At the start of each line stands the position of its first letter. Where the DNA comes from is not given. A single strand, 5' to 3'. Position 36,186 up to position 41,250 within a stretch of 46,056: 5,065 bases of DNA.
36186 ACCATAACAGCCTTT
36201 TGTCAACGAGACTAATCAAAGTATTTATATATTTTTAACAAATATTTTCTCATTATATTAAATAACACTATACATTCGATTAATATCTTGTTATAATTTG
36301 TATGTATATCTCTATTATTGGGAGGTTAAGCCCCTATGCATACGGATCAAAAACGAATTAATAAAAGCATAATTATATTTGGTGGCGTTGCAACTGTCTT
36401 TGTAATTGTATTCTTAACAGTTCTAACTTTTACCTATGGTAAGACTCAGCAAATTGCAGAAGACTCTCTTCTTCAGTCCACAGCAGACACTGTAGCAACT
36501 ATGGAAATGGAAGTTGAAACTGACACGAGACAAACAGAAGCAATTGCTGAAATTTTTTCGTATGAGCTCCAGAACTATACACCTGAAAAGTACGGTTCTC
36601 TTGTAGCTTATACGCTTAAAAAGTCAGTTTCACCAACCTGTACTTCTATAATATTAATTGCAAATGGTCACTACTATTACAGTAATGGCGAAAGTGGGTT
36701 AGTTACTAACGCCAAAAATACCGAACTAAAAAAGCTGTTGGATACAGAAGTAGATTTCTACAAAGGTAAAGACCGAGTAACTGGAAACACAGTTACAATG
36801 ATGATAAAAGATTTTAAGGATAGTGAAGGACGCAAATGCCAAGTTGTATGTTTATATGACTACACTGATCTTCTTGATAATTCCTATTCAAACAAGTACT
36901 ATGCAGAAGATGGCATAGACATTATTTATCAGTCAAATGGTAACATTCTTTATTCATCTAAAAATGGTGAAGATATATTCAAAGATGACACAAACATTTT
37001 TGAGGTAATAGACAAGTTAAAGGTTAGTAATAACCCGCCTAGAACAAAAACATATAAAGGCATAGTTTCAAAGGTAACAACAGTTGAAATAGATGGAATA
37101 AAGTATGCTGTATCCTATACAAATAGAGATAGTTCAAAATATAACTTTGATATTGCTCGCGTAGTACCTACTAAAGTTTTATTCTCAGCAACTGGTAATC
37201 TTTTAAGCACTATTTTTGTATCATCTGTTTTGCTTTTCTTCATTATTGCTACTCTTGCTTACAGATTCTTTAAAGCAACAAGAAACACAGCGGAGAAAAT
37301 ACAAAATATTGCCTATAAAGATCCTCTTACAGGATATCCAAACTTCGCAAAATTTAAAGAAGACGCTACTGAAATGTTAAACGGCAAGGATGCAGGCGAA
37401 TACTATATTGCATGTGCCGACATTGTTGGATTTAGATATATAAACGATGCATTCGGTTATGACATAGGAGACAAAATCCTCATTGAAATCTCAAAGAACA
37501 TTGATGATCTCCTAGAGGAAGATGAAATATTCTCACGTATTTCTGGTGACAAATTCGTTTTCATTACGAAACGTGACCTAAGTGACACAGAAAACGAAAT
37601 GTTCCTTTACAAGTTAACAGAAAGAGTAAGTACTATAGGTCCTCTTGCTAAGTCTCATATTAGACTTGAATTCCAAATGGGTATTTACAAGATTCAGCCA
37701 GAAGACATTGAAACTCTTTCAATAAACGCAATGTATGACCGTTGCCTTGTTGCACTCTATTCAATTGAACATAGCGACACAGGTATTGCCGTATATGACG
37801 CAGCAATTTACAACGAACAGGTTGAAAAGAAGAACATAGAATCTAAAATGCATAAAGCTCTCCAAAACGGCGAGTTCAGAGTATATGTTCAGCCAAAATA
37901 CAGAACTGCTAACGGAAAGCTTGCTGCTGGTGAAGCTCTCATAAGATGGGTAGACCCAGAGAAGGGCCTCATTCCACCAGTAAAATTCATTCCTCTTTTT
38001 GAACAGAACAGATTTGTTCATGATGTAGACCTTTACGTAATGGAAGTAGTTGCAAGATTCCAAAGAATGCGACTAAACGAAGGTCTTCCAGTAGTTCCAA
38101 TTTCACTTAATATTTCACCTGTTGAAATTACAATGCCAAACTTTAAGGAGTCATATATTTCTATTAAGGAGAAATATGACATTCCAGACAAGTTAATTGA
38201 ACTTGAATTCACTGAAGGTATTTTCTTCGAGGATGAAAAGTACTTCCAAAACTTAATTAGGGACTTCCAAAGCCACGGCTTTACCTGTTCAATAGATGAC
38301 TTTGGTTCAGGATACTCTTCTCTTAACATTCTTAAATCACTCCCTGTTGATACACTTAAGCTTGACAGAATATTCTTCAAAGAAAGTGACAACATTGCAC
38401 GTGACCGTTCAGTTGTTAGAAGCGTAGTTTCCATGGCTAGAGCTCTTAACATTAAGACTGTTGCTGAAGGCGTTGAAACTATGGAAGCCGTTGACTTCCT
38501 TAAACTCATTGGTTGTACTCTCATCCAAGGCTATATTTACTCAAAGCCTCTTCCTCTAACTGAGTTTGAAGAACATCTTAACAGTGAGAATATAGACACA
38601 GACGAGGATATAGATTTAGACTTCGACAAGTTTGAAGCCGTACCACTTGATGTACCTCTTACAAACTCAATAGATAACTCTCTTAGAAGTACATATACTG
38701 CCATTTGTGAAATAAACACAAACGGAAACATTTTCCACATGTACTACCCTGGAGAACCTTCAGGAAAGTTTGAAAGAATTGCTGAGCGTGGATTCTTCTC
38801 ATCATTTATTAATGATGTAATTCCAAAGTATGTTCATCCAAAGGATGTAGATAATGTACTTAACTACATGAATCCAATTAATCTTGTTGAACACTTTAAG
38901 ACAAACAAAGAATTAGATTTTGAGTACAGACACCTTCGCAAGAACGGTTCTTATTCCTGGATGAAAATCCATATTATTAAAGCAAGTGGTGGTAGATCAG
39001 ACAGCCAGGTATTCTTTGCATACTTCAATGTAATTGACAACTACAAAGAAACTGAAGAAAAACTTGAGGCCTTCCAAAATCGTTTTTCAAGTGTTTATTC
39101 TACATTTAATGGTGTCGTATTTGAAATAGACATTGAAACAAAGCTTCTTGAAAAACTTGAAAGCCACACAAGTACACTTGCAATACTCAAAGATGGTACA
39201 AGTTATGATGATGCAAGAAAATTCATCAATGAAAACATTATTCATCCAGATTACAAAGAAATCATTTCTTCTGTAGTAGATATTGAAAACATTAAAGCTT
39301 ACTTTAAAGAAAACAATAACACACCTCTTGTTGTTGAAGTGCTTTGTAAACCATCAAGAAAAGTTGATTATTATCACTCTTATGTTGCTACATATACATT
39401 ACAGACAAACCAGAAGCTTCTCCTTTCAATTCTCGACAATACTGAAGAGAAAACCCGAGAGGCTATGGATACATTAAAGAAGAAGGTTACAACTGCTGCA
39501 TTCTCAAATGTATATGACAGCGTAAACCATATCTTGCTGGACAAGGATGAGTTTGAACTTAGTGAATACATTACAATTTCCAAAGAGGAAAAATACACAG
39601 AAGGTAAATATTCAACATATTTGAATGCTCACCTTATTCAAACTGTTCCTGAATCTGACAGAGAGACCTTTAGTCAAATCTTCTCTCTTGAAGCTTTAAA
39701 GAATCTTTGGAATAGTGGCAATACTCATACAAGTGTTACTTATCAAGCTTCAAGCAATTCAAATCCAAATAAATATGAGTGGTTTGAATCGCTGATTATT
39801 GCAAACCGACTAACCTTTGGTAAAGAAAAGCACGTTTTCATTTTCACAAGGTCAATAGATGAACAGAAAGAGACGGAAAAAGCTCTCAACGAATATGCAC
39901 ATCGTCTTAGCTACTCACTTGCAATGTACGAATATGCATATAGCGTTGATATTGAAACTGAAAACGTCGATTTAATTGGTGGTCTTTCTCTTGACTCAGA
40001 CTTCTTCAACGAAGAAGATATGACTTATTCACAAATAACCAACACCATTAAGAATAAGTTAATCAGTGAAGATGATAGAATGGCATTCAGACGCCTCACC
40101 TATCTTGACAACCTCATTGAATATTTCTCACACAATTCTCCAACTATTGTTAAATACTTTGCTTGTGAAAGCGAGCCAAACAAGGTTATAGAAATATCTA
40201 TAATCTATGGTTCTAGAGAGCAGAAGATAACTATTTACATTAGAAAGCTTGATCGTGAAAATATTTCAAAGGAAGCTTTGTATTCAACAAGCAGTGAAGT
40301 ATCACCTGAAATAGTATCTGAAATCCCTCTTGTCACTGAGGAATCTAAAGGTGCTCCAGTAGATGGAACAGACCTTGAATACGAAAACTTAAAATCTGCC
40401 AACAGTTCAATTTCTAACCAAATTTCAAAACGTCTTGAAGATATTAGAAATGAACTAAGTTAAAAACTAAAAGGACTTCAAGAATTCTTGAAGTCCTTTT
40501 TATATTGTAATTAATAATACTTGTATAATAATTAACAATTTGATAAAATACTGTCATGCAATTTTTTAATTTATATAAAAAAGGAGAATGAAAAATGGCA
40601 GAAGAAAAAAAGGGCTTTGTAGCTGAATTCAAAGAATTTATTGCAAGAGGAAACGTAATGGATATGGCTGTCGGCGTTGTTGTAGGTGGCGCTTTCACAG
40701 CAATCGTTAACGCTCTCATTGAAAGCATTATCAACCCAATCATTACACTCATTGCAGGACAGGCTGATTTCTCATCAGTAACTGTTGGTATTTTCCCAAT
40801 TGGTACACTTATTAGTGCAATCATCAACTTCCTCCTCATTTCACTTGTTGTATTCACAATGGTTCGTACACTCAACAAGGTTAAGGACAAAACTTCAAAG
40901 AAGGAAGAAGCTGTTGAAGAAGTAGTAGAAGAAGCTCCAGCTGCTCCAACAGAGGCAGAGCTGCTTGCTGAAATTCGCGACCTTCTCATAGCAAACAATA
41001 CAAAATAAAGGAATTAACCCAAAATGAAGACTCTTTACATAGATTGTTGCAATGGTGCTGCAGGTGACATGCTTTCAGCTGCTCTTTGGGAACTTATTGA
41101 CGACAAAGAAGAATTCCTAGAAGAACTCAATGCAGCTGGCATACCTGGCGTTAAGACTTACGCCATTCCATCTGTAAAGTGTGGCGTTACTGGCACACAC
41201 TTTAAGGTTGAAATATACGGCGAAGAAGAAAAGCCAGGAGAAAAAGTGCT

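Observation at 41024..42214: LarC-type nickel-binding N-domain fused to a CsoR/RcnR-family fold, replacing the LarC2 CTP-binding domain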

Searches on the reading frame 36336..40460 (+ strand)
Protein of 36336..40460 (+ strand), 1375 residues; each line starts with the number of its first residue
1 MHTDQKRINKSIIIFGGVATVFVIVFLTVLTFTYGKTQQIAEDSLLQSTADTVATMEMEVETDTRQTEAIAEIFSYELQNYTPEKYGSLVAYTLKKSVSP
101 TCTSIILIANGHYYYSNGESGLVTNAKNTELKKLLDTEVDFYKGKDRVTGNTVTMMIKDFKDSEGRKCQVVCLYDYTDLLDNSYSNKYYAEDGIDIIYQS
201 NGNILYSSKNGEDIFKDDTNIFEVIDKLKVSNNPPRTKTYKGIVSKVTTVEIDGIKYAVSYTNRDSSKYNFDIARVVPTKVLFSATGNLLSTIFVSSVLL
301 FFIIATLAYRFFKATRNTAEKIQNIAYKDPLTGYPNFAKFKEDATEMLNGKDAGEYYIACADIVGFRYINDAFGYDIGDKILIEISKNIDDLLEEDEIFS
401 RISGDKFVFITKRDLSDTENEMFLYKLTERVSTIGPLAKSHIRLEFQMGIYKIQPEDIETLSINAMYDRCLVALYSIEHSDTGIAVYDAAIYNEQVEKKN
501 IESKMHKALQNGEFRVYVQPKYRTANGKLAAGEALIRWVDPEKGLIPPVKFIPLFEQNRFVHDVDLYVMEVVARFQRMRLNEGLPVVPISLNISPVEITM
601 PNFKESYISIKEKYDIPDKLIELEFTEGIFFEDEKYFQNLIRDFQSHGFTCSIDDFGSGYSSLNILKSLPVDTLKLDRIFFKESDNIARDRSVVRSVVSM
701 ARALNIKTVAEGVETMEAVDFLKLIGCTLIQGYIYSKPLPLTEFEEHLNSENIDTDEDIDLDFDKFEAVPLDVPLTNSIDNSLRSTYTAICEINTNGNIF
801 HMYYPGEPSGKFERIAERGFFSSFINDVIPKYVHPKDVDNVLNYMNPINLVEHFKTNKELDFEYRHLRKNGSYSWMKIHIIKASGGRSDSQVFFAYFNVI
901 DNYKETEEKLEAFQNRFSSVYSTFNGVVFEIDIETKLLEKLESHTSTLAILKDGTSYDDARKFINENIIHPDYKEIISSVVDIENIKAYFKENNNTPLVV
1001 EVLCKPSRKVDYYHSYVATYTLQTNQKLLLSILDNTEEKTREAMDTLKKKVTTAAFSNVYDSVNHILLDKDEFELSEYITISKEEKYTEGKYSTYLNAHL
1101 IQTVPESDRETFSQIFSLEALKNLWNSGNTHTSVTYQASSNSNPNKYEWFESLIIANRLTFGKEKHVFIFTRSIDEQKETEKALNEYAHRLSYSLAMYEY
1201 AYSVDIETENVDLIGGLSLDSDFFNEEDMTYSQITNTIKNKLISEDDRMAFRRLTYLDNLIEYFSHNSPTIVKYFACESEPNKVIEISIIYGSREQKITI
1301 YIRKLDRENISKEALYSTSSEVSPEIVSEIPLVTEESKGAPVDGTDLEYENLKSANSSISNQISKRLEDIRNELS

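Call 46: search_protein_families(library=pfam, proteins=[window:36336-40460:+], max_evalue=0.001)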
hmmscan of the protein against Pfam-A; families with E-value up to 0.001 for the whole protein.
window:36336-40460:+ (1375 aa): 3 families
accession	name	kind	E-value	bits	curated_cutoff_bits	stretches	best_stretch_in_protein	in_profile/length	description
PF00563.25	EAL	-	3.2e-59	200.6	31.3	1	506-738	5-236/236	EAL domain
PF00990.26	GGDEF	-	7.2e-15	55.6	23.8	1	326-460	1-139/161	Diguanylate cyclase, GGDEF domain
PF08447.18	PAS_3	-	2.7e-05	24.8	25.6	1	831-879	28-71/89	PAS fold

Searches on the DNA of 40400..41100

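Call 95: search_rna_families(source=window, start=40400, end=41100, threshold=evalue, max_evalue=1)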
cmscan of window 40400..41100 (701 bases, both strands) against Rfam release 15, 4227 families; matches with E-value up to 1: 5.
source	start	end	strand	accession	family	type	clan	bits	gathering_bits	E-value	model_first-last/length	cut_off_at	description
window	40465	40561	-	RF02449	ncr1015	Gene; sRNA;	-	27.8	60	0.093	1-121/121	no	Bacillus sRNA ncr1015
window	40463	40533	-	RF02064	STnc370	Gene; sRNA;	-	27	54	0.25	1-71/71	no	Enterobacterial sRNA STnc370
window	40458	40511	-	RF00885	MIR821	Gene; miRNA;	-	19.6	249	0.3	1-275/275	no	MIR821 microRNA precursor family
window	40457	40512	+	RF00885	MIR821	Gene; miRNA;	-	19.3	249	0.34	1-275/275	no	MIR821 microRNA precursor family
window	40876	41073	-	RF02099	rivX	Gene; sRNA;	-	13.3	100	0.65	1-248/248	no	rivX sRNA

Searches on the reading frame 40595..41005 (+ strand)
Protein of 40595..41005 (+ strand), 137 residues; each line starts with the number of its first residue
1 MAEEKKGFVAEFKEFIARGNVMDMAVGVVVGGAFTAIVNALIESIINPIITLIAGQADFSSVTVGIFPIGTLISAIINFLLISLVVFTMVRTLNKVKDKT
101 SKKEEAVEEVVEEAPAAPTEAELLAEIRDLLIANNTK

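Call 3: search_protein_families(library=pfam, proteins=[window:40595-41005:+], max_evalue=0.1)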
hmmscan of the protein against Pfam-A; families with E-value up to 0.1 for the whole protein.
window:40595-41005:+ (137 aa): 4 families
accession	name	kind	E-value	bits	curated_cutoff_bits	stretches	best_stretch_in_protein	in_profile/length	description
PF01741.23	MscL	-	4.5e-35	121.1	27.4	1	8-131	1-122/123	Large-conductance mechanosensitive channel, MscL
PF13314.11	DUF4083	-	0.01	16.2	25.4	1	68-104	1-37/57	Domain of unknown function (DUF4083)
PF15145.11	DUF4577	-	0.032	14.7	27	1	63-100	59-96/128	Domain of unknown function (DUF4577)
PF20617.3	DUF6803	-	0.095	13.3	27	0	22-99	52-124/162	Family of unknown function (DUF6803)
